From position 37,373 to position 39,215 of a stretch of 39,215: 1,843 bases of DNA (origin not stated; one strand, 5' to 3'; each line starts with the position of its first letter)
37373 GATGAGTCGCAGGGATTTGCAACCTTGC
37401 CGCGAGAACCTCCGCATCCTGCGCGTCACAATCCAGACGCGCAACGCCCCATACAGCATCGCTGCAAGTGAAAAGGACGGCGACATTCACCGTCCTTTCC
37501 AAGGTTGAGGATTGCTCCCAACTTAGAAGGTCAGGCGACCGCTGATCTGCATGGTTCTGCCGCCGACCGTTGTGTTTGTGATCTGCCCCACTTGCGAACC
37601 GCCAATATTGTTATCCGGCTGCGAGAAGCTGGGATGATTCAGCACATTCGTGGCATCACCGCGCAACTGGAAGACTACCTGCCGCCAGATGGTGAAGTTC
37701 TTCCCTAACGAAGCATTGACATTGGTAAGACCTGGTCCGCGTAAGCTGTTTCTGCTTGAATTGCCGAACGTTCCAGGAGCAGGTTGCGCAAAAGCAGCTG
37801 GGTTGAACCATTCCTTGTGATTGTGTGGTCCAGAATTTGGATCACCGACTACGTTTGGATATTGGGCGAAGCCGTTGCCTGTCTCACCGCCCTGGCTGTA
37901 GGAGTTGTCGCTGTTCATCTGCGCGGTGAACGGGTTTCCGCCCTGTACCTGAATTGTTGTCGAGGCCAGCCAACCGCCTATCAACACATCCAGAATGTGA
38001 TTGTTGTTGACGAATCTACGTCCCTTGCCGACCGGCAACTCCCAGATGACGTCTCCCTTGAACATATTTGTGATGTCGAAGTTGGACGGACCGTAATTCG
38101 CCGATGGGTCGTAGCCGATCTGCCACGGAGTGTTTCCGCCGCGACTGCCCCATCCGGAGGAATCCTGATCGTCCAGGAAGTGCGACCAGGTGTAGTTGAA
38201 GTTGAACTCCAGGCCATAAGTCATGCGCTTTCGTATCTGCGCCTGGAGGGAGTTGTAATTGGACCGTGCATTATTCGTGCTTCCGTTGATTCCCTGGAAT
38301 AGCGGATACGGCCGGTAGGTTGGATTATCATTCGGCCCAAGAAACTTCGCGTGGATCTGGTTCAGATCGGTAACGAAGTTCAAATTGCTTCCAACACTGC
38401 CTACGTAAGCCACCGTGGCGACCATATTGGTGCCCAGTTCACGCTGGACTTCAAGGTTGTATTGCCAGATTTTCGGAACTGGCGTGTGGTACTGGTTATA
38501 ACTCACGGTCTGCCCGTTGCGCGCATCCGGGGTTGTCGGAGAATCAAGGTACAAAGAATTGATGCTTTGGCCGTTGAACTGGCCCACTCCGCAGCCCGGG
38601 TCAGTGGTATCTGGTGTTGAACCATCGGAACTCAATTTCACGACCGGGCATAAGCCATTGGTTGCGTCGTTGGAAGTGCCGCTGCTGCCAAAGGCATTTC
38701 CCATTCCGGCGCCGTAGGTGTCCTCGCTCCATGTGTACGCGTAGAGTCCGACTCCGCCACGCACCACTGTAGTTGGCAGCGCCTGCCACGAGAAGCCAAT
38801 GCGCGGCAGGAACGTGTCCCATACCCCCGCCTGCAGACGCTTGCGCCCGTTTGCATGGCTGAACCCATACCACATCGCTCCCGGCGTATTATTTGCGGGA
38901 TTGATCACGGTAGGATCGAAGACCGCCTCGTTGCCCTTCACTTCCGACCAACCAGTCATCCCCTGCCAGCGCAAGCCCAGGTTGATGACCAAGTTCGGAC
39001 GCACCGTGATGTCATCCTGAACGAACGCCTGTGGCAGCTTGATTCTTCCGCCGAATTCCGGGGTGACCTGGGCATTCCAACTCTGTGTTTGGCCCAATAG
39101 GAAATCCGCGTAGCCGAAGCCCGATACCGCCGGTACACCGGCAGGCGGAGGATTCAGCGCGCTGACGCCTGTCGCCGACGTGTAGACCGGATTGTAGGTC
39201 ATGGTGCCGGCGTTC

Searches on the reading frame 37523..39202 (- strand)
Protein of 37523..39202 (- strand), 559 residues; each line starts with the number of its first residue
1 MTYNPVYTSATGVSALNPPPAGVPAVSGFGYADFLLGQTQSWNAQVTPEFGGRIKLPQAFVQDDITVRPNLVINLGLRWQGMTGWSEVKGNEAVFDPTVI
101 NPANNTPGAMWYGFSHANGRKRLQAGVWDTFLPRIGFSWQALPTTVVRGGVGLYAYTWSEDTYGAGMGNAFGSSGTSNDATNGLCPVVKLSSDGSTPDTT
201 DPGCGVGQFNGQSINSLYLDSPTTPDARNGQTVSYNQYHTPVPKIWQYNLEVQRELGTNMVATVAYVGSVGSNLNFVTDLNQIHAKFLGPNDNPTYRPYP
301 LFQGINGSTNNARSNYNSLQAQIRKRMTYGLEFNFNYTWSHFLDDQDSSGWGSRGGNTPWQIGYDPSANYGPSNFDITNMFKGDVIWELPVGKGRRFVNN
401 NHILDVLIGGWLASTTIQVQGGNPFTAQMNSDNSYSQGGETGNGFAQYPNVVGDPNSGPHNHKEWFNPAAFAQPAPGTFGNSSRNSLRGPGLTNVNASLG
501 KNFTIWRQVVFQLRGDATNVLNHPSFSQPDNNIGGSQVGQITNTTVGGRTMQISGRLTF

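Call 10: search_protein_families(library=pfam, proteins=[window:37523-39202:-], max_evalue=0.001)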
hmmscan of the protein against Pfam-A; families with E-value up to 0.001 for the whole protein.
window:37523-39202:- (559 aa): 1 family
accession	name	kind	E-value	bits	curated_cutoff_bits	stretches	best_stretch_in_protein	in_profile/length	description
PF25183.1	OMP_b-brl_4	-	4.7e-133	445.8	30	1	7-552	330-838/838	Outer membrane beta barrel domain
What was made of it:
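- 37523..39215 (-): TonB-dependent-receptor-type outer-membrane barrel (OMP_b-brl_4). It is the first gene of the TBDR-GH30-GH55-like operon, and its N-terminus is cut by the window end. Pfam E 5e-133 (call 10).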
